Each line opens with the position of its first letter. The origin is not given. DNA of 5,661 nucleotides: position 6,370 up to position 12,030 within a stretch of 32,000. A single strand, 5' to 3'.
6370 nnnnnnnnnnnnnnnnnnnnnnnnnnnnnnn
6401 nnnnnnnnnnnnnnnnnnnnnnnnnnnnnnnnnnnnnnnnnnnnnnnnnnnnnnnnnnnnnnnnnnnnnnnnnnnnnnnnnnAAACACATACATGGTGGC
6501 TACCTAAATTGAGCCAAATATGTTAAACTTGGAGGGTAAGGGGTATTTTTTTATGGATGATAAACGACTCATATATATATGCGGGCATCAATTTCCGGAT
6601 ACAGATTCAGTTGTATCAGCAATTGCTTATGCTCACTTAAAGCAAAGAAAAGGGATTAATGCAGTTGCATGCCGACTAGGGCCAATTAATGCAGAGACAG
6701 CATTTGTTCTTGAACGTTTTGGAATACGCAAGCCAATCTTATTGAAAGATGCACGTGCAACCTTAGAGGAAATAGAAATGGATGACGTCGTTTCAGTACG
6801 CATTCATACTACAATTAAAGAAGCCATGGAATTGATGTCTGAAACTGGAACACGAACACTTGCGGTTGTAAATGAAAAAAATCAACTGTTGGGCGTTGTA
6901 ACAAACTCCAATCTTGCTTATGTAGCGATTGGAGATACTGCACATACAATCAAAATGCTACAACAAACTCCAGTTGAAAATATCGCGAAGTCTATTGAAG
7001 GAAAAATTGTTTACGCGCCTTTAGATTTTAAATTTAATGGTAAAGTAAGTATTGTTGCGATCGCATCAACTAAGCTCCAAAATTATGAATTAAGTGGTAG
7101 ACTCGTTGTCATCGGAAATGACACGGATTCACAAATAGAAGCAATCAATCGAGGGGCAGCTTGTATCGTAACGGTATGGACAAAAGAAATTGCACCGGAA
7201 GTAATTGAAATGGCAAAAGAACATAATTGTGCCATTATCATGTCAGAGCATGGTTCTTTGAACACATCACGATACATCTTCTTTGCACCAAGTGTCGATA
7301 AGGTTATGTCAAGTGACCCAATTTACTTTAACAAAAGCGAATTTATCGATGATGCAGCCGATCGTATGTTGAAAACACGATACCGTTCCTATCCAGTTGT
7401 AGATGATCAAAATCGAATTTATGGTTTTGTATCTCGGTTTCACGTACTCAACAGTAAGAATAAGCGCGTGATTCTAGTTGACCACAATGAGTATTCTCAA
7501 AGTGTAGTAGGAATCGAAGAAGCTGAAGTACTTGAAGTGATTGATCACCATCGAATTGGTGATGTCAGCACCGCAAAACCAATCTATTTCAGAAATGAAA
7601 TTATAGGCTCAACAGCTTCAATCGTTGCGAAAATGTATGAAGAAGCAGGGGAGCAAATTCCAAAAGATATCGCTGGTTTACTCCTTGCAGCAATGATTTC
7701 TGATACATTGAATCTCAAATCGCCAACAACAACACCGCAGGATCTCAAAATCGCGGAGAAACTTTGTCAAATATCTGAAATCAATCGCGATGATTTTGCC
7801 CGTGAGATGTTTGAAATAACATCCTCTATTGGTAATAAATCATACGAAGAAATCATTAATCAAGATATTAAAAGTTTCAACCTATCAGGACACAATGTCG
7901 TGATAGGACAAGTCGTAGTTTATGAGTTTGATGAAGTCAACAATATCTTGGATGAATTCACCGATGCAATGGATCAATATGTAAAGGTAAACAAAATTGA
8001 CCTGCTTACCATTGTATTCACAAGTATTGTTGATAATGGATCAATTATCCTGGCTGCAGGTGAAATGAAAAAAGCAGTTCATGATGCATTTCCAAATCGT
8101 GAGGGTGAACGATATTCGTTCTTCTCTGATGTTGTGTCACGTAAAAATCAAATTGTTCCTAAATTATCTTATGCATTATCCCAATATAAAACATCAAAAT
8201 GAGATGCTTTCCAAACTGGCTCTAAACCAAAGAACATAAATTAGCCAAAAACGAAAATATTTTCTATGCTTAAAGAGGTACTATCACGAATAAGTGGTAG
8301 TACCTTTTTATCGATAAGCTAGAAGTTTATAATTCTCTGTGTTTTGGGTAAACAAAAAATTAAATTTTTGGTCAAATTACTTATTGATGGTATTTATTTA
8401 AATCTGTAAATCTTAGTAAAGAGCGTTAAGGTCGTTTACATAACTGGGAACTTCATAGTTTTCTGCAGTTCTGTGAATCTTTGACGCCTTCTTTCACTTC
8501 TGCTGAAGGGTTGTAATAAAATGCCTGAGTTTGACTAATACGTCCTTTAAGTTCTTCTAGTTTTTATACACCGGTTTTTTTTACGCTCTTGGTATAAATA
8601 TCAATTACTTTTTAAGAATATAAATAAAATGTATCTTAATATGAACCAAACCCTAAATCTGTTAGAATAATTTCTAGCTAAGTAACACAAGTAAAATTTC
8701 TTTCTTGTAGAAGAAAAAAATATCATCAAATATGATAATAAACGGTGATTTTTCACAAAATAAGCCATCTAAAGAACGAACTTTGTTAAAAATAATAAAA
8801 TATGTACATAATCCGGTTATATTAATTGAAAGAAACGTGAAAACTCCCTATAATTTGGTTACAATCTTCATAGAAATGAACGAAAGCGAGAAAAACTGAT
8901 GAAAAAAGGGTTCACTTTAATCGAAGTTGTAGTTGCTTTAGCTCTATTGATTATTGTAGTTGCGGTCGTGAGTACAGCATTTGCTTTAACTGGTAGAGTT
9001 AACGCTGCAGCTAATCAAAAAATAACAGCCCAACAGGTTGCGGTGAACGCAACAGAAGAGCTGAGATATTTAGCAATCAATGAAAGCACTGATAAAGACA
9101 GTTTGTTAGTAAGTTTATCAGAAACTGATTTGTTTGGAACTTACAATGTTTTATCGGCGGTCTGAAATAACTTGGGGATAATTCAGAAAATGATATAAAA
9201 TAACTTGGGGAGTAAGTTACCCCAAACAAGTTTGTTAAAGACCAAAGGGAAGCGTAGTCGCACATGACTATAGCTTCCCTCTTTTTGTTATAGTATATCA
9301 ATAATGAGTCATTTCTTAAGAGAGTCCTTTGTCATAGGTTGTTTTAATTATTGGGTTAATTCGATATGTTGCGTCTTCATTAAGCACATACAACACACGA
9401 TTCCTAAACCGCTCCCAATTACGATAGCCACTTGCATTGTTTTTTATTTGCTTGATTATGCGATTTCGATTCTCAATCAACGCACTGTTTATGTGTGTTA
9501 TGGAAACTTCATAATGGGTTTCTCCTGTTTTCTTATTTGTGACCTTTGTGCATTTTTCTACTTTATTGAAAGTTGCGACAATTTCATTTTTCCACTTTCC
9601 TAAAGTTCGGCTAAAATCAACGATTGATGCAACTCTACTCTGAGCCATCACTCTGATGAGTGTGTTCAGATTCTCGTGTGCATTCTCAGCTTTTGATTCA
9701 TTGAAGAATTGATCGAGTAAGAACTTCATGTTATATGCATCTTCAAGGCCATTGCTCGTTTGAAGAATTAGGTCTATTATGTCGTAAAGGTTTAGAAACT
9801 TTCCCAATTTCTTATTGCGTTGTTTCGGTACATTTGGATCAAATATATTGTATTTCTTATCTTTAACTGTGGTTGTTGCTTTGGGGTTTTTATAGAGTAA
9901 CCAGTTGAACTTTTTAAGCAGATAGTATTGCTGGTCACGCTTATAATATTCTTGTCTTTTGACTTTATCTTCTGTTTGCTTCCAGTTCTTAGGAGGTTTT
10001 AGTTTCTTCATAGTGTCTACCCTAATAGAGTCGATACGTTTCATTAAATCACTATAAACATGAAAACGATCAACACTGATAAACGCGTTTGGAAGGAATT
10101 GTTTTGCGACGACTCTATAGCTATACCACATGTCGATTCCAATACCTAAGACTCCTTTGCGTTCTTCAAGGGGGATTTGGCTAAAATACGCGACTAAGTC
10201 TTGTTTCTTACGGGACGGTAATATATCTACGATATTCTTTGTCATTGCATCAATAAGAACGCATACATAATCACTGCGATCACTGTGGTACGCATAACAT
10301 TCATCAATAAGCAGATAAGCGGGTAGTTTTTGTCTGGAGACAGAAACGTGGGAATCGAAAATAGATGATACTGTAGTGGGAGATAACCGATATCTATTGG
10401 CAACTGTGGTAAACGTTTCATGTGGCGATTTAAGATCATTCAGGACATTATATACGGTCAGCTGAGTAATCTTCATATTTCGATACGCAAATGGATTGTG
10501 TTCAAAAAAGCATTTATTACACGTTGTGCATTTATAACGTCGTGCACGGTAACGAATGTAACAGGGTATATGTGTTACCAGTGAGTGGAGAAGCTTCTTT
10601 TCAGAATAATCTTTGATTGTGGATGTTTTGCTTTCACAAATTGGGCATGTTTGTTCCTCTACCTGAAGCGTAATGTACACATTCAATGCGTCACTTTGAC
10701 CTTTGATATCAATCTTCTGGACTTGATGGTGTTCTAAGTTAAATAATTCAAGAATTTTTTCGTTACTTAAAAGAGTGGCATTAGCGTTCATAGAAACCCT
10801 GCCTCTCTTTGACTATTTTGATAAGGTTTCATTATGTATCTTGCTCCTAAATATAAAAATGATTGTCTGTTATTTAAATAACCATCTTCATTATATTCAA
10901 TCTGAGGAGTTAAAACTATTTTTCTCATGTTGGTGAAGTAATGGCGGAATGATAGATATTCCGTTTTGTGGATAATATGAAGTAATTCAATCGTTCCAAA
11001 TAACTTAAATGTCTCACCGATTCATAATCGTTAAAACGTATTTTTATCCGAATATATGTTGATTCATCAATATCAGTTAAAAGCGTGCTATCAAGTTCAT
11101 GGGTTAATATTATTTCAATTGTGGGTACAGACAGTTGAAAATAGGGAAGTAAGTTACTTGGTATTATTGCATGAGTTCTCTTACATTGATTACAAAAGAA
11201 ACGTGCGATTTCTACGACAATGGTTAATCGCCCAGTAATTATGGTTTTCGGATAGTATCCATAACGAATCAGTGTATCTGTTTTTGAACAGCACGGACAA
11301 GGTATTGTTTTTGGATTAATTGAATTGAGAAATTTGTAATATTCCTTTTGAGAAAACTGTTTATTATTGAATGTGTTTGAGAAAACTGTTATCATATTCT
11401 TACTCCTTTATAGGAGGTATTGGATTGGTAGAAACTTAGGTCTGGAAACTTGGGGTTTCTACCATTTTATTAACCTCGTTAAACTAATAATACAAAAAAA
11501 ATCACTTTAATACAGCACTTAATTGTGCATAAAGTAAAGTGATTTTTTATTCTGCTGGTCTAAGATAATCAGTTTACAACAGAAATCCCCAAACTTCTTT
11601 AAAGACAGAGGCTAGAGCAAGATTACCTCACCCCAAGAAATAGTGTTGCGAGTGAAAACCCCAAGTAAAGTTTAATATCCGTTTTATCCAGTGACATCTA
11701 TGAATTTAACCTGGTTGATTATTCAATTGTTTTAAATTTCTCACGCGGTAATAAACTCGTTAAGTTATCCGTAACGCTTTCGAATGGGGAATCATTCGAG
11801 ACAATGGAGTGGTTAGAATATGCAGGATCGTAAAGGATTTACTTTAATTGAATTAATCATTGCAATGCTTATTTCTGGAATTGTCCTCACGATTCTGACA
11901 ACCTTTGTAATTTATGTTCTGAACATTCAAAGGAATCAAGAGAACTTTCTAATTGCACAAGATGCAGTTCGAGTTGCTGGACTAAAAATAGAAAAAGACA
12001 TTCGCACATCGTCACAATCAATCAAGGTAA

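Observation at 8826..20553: Self-contained Gram-positive type IV pilus locus wedged between housekeeping genes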

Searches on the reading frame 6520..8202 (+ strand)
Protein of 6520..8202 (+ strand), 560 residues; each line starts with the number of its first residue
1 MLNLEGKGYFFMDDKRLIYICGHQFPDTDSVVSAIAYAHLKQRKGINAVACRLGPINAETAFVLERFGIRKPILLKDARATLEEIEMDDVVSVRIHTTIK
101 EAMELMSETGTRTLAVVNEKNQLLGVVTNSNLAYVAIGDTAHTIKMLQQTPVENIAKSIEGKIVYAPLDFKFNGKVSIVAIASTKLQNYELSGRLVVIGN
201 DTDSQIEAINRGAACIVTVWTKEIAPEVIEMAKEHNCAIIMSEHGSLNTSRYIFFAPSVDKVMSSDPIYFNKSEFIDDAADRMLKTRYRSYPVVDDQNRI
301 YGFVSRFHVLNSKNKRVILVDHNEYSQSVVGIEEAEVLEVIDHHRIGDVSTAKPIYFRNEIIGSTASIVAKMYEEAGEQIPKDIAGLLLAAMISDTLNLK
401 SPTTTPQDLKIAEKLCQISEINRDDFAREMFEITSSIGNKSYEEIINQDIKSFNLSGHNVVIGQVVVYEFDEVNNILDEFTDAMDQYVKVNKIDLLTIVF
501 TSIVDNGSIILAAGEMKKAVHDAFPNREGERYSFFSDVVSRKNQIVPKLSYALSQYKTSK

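Call 5: search_protein_families(library=pfam, proteins=[window:6520-8202:+], max_evalue=0.01)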
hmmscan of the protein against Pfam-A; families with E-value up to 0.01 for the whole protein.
window:6520-8202:+ (560 aa): 4 families
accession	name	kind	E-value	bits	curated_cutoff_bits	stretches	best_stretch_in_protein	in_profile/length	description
PF02833.19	DHHA2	-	5.2e-25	88.7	27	1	429-550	2-124/126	DHHA2 domain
PF00571.33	CBS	-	2e-24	86.1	24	2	259-311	1-53/57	CBS domain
PF01368.27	DHH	-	9.4e-23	81.3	28.1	1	18-392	2-125/125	DHH family, N-terminal domain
PF07085.17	DRTGG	-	1.7e-12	47.5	25.2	1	154-253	1-102/105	DRTGG domain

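Call 17: find_encoding_contigs(protein=window:6520-8202:+, flank=10000, max_places=10)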
Protein window:6520-8202:+ (560 aa): 1 contig read that carries it; 1 place shown.
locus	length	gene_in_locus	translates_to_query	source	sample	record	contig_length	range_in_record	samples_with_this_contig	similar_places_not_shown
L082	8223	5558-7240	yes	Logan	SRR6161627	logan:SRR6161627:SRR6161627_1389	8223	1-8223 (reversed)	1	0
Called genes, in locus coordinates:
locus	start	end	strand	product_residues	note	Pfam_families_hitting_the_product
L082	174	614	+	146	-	PF12802:MarR_2, PF01047:MarR, PF13412:HTH_24 (weak), PF13463:HTH_27 (weak), PF13601:HTH_34 (weak)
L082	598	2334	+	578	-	PF00664:ABC_membrane, PF00005:ABC_tran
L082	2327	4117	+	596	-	PF00664:ABC_membrane, PF00005:ABC_tran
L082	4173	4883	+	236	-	PF13483:Lactamase_B_3 (weak)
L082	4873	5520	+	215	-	PF00702:Hydrolase, PF12710:HAD, PF13419:HAD_2, PF13242:Hydrolase_like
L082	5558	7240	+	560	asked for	PF01368:DHH, PF00571:CBS, PF07085:DRTGG, PF00571:CBS, PF02833:DHHA2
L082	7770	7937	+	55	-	-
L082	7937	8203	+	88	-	PF07963:N_methyl (weak)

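Call 94: search_protein_families(library=ncbifam, proteins=[window:6520-8202:+], max_evalue=0.001)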
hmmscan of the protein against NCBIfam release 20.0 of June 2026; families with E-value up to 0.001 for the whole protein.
window:6520-8202:+ (560 aa): 25 families
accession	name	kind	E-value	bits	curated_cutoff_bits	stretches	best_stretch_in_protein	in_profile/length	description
NF011441.0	PRK14869.1-3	equivalog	1.6e-165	551.8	753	1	16-556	3-546/548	putative manganese-dependent inorganic diphosphatase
NF011443.0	PRK14869.1-5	equivalog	1.3e-163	545.3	335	1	15-554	3-545/546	putative manganese-dependent inorganic diphosphatase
NF011440.0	PRK14869.1-2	equivalog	1.9e-154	515.3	746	1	18-555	4-539/541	putative manganese-dependent inorganic diphosphatase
NF011442.0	PRK14869.1-4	equivalog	9.2e-126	420.4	400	1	18-555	6-541/543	putative manganese-dependent inorganic diphosphatase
NF011444.0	PRK14869.1-6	equivalog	2.7e-119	399.2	1105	1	15-553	2-544/547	putative manganese-dependent inorganic diphosphatase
NF011449.0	PRK14869.2-5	equivalog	1.2e-109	367.4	411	2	258-555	149-447/451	putative manganese-dependent inorganic diphosphatase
NF011447.0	PRK14869.2-3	equivalog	5.8e-104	348.6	522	1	17-549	3-536/540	putative manganese-dependent inorganic diphosphatase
NF011445.0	PRK14869.2-1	equivalog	1.2e-98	330.9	483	1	16-552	3-544/548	putative manganese-dependent inorganic diphosphatase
NF003877.0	PRK05427.1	equivalog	2.6e-97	326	283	2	313-554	65-307/308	manganese-dependent inorganic pyrophosphatase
NF011448.0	PRK14869.2-4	equivalog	1.7e-92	310.6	562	1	14-554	7-561/563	putative manganese-dependent inorganic diphosphatase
NF011446.0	PRK14869.2-2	equivalog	1.2e-87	294.7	601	1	17-554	12-558/576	putative manganese-dependent inorganic diphosphatase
NF038279.1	TF_CBS_SpxR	exception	1.4e-11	43.8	600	2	168-247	91-168/427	CBS-HotDog domain-containing transcription factor SpxR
NF041552.1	TF_PrdR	equivalog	2.2e-08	32.9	795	0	80-146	70-138/577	sigma-54 dependent transcriptional regulator PrdR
TIGR01186.1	proV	subfamily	1.7e-07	30.7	326.6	0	79-133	301-354/363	betaine/proline/choline family ABC transporter ATP-binding protein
TIGR00393.1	kpsF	subfamily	2.7e-07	30.5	203.7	0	85-146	161-222/268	KpsF/GutQ family sugar-phosphate isomerase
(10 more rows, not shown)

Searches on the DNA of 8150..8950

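Call 60: search_rna_families(source=window, start=8150, end=8950, threshold=evalue, max_evalue=1)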
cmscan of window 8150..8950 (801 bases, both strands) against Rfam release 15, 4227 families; matches with E-value up to 1: 0.
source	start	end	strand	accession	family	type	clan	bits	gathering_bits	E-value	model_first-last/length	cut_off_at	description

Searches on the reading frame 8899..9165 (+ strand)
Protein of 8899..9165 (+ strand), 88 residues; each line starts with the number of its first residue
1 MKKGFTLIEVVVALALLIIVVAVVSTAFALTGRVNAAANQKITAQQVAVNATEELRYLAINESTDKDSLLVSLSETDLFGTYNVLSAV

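Call 4: search_protein_families(library=pfam, proteins=[window:8899-9165:+], max_evalue=0.01)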
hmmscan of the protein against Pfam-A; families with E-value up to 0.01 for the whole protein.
window:8899-9165:+ (88 aa): 2 families
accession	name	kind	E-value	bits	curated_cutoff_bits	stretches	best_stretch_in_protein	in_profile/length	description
PF07963.17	N_methyl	-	7.8e-07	28.9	21.2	1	2-24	4-26/27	Prokaryotic N-terminal methylation motif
PF11773.13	ComGE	-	0.00073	19.8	25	1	7-61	2-57/82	Competence system putative prepilin ComGE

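Call 12: search_protein_families(library=ncbifam, proteins=[window:8899-9165:+], max_evalue=0.1)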
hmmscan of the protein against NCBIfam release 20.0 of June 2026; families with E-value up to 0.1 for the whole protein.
window:8899-9165:+ (88 aa): 18 families
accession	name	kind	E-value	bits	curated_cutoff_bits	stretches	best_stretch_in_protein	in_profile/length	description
NF041013.1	T4P_ComGE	equivalog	1.9e-08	34.3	49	1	2-60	3-62/83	competence type IV pilus minor pilin ComGE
NF041002.1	pilin_ComGF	equivalog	1.2e-06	28.8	80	1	2-41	1-40/139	competence type IV pilus minor pilin ComGF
TIGR02523.1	type_IV_pilV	equivalog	1.5e-05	25.5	52.2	1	3-62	2-61/139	type IV pilus modification protein PilV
TIGR01707.1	gspI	equivalog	2.3e-05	24.8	44.35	1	4-60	1-57/101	type II secretion system minor pseudopilin GspI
TIGR01710.1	typeII_sec_gspG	equivalog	8.4e-05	22.6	88.85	1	3-55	1-51/134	type II secretion system major pseudopilin GspG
TIGR01708.2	typeII_sec_gspH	equivalog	0.00021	21.3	80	1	3-38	2-40/169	type II secretion system minor pseudopilin GspH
NF047828.1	T3SSXpsI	equivalog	0.00025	21.1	150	1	3-44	2-43/132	type II secretion system protein XpsI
TIGR02532.1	IV_pilin_GFxxxE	domain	0.00039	20.1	16.3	1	2-24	1-23/24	prepilin-type N-terminal cleavage/methylation domain-containing protein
NF007660.0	PRK10332.1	equivalog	0.001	19.5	86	1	2-30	8-36/107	prepilin-type N-terminal cleavage/methylation domain-containing protein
NF040999.1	pilin_ComGC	equivalog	0.013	15.7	75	1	2-49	1-52/84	competence type IV pilus major pilin ComGC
NF007800.0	PRK10506.1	equivalog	0.015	15.1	158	1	2-23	8-29/163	prepilin peptidase-dependent protein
NF007862.0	PRK10574.1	equivalog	0.024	14.8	138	1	2-29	4-31/145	prepilin peptidase-dependent pilin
NF007848.0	PRK10557.1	equivalog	0.032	13.6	120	1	2-35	10-44/192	prepilin peptidase-dependent protein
TIGR02599.1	TIGR02599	subfamily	0.042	13.1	256.5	1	4-53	1-50/361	Verru_Chthon cassette protein C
NF038303.1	EPS_HpsB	equivalog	0.046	13.7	150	1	2-36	2-38/211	hormogonium polysaccharide secretion pseudopilin HpsB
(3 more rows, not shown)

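Call 18: find_encoding_contigs(protein=window:8899-9165:+, flank=10000, max_places=10)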
Protein window:8899-9165:+ (88 aa): 1 contig read that carries it; 1 place shown.
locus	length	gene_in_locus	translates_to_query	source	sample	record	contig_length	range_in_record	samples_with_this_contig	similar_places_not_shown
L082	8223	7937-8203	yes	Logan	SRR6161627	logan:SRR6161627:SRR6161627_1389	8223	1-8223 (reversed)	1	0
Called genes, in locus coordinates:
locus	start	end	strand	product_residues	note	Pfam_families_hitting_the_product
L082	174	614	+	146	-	PF12802:MarR_2, PF01047:MarR, PF13412:HTH_24 (weak), PF13463:HTH_27 (weak), PF13601:HTH_34 (weak)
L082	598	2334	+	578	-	PF00664:ABC_membrane, PF00005:ABC_tran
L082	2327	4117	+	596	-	PF00664:ABC_membrane, PF00005:ABC_tran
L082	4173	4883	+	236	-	PF13483:Lactamase_B_3 (weak)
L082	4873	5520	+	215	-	PF00702:Hydrolase, PF12710:HAD, PF13419:HAD_2, PF13242:Hydrolase_like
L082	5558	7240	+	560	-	PF01368:DHH, PF00571:CBS, PF07085:DRTGG, PF00571:CBS, PF02833:DHHA2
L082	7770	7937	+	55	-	-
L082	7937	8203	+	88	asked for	PF07963:N_methyl (weak)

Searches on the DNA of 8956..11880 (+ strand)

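Call 71: search_dna_similar(query=window:8956-11880:+, collection=plasmids, mode=near, max_rows=10)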
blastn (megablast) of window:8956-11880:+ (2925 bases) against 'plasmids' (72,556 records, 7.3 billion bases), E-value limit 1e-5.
No match.
